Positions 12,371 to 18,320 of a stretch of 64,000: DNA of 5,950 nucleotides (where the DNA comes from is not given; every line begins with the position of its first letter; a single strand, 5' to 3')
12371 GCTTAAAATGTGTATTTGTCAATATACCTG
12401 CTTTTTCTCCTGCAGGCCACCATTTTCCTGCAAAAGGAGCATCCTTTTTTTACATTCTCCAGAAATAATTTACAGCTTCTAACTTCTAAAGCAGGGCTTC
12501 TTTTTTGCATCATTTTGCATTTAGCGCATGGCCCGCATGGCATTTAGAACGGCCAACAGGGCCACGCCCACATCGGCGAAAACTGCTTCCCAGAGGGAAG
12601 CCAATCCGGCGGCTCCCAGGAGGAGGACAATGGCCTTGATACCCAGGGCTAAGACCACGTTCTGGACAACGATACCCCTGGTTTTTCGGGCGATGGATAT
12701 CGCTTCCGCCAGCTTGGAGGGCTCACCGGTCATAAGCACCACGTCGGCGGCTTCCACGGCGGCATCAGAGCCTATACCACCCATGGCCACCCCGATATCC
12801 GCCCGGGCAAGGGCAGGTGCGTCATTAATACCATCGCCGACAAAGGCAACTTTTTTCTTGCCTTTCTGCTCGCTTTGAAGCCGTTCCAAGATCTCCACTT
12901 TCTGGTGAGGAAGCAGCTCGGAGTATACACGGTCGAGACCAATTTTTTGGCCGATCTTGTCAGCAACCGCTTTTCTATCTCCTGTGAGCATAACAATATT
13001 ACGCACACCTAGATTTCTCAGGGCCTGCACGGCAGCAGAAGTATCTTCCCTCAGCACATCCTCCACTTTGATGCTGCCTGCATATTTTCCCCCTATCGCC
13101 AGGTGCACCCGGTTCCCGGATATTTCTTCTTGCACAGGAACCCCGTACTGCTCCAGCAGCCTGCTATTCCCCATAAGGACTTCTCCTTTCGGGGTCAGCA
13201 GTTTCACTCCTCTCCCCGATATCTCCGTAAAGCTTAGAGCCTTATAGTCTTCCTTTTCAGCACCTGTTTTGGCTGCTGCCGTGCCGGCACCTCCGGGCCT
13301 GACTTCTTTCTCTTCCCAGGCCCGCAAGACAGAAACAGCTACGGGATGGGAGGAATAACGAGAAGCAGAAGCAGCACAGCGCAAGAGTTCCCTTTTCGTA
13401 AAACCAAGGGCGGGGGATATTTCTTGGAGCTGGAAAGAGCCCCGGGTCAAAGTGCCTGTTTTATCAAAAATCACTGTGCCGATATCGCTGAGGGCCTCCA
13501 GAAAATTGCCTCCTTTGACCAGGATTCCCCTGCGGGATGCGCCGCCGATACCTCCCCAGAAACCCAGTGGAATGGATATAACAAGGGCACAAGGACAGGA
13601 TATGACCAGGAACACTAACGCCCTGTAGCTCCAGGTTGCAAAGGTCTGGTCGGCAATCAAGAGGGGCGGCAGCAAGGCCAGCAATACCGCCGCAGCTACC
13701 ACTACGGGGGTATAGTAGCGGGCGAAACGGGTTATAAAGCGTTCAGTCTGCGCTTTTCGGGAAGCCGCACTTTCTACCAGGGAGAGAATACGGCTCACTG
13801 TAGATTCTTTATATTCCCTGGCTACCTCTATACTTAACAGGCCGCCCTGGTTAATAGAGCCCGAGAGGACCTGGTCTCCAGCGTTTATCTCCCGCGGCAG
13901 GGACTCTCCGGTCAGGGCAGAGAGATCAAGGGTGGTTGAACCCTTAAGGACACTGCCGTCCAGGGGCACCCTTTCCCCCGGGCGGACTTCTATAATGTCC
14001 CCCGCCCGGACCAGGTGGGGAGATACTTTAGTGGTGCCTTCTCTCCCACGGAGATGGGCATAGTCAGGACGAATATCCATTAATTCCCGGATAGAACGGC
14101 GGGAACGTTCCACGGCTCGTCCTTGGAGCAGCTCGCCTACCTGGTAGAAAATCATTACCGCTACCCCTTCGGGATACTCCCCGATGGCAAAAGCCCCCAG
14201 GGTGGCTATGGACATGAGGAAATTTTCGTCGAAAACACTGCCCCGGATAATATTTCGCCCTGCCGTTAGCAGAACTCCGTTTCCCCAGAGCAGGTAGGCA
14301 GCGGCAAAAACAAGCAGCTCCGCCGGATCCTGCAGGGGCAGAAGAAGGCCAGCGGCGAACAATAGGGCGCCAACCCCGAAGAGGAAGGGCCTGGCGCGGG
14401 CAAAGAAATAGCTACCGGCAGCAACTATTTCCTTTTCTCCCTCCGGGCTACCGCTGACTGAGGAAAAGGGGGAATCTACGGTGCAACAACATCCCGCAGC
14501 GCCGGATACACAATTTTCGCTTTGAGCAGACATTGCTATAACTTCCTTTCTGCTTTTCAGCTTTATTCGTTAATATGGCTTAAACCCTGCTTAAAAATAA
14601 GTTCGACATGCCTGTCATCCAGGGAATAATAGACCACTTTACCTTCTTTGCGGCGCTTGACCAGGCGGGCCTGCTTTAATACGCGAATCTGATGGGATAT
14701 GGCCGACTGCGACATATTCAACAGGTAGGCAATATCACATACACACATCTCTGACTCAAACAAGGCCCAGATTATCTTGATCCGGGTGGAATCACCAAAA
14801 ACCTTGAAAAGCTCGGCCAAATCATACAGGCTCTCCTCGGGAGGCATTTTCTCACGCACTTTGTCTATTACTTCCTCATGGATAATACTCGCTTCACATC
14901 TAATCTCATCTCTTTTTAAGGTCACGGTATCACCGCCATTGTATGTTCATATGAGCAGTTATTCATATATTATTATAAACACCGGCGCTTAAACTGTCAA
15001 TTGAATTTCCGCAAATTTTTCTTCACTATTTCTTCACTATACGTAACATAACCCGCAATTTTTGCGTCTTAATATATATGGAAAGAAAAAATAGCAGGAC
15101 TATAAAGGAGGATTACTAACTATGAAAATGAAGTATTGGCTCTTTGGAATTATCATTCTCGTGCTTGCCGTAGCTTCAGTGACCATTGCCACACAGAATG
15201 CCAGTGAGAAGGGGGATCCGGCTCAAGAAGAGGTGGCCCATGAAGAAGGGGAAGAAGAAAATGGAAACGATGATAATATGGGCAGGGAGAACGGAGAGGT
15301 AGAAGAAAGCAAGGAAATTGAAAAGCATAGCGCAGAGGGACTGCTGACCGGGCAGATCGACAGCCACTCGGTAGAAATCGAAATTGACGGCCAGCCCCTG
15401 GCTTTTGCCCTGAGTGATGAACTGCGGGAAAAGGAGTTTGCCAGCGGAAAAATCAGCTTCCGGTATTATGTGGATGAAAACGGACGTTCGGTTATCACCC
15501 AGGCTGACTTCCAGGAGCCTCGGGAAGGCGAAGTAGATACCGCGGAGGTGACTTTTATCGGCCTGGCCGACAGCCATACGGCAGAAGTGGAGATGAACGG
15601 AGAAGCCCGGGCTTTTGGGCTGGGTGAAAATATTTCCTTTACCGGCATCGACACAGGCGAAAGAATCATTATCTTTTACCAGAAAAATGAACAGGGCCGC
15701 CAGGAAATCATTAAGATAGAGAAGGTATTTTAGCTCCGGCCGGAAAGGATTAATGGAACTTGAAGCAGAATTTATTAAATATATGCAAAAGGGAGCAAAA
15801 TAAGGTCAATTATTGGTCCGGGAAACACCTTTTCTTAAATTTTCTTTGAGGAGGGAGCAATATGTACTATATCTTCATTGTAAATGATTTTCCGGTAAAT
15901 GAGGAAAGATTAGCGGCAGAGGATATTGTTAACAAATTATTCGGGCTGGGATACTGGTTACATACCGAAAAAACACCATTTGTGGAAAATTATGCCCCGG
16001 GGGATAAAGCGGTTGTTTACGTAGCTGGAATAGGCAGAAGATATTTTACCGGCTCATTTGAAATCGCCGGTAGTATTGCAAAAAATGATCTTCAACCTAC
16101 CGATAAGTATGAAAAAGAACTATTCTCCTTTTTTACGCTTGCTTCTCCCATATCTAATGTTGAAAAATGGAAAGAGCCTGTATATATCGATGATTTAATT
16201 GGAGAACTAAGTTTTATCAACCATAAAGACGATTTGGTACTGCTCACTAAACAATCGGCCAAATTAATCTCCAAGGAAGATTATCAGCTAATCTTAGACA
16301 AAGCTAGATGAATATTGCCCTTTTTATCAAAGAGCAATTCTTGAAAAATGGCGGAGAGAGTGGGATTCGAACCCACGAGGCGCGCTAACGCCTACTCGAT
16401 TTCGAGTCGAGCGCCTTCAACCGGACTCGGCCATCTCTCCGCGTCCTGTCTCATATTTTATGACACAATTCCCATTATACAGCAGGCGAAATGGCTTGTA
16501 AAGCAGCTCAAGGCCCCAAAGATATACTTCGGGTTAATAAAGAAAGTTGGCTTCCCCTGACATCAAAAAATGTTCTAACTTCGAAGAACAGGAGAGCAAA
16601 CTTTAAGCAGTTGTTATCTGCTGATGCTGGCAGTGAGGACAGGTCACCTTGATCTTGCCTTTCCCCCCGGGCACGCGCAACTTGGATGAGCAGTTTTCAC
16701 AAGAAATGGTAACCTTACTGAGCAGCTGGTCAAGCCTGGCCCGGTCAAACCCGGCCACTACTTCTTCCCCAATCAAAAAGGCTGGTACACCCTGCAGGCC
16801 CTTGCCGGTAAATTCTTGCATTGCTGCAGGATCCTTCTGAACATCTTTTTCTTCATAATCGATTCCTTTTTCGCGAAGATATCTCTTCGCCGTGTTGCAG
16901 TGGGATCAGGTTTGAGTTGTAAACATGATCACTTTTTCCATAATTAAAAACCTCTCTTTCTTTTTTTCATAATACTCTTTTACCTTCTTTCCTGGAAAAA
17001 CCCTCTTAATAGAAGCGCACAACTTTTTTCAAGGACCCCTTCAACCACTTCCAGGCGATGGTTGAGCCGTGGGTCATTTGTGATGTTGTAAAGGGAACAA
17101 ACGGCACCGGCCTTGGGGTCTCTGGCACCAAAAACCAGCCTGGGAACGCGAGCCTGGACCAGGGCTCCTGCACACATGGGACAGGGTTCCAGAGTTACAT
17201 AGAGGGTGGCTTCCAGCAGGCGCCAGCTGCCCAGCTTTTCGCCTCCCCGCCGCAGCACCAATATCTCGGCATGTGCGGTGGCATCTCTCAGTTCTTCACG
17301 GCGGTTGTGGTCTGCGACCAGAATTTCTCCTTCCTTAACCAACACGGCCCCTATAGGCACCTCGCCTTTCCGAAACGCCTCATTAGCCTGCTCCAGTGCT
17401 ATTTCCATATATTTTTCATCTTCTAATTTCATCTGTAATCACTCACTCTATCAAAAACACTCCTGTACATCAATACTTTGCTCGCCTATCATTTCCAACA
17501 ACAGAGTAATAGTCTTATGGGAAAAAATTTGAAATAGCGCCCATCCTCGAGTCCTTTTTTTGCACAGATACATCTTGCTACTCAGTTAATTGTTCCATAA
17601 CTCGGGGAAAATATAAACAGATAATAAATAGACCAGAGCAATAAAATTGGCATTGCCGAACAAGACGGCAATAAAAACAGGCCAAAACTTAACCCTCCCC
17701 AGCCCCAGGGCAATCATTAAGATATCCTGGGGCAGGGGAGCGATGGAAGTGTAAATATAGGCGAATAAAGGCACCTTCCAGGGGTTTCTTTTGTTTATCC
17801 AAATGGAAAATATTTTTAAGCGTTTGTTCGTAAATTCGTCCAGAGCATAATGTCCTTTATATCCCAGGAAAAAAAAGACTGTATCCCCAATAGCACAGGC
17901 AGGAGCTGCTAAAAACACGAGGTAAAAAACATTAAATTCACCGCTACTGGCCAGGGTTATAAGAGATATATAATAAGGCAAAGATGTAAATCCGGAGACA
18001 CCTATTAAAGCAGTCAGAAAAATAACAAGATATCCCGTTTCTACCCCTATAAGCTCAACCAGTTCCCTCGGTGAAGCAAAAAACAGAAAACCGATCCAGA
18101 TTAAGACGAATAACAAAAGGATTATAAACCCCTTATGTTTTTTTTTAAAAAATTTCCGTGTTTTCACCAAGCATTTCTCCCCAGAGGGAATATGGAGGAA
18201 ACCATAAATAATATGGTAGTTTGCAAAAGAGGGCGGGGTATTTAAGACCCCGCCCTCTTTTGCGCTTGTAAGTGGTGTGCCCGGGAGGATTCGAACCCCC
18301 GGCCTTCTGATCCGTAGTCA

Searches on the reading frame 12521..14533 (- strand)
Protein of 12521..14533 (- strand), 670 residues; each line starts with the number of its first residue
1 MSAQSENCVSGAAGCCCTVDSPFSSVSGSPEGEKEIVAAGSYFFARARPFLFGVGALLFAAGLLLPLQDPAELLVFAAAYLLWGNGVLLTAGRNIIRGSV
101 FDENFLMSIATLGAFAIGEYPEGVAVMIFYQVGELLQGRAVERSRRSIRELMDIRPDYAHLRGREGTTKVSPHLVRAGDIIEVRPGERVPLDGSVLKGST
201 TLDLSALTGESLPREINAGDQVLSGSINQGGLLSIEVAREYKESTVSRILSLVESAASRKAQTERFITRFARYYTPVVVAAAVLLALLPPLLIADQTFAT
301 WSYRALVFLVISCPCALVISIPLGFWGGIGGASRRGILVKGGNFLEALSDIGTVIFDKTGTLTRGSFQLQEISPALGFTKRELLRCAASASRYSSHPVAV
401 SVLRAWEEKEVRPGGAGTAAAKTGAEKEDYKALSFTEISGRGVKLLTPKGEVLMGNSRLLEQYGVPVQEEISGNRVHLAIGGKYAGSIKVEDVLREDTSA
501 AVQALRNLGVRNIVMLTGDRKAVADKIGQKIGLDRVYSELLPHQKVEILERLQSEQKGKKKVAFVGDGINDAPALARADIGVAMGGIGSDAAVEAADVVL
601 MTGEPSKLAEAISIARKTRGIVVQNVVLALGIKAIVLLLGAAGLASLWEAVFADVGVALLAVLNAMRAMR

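Call 67: search_protein_families(library=pfam, proteins=[window:12521-14533:-], max_evalue=0.00001)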
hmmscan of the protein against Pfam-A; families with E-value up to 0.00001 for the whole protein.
window:12521-14533:- (670 aa): 2 families
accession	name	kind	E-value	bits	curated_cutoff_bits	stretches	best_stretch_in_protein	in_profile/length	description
PF00122.25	E1-E2_ATPase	-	6.7e-46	156.5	28.1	1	156-334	4-180/181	E1-E2 ATPase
PF00702.32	Hydrolase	-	3.8e-28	99.6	26.4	1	352-579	2-191/191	haloacid dehalogenase-like hydrolase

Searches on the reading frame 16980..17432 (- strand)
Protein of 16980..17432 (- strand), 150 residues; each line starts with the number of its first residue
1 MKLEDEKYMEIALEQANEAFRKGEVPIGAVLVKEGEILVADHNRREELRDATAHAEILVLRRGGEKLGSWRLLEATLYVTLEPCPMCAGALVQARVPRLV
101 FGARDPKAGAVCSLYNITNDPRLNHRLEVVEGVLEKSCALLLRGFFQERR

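Call 73: search_protein_families(library=pfam, proteins=[window:16980-17432:-], max_evalue=0.00001)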
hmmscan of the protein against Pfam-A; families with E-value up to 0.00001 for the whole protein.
window:16980-17432:- (150 aa): 3 families
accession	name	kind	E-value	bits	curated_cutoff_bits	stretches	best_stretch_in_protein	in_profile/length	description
PF14437.12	MafB19-deam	-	2.6e-40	138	27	1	4-150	2-142/142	MafB19-like deaminase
PF00383.29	dCMP_cyt_deam_1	-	5.9e-28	97.2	25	1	4-102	3-101/102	Cytidine and deoxycytidylate deaminase zinc-binding region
PF14439.12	Bd3614-deam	-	3.6e-06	27.4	38.5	1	29-96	13-79/113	Bd3614-like deaminase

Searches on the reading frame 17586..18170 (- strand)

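Call 73: search_protein_families(library=pfam, proteins=[window:17586-18170:-], max_evalue=0.00001)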
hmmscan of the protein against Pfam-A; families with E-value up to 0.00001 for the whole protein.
window:17586-18170:- (194 aa): 1 family
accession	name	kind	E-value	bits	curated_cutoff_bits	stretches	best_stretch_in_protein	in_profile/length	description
PF09335.16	VTT_dom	-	5.9e-07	30.4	33.9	1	70-180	5-117/123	VTT domain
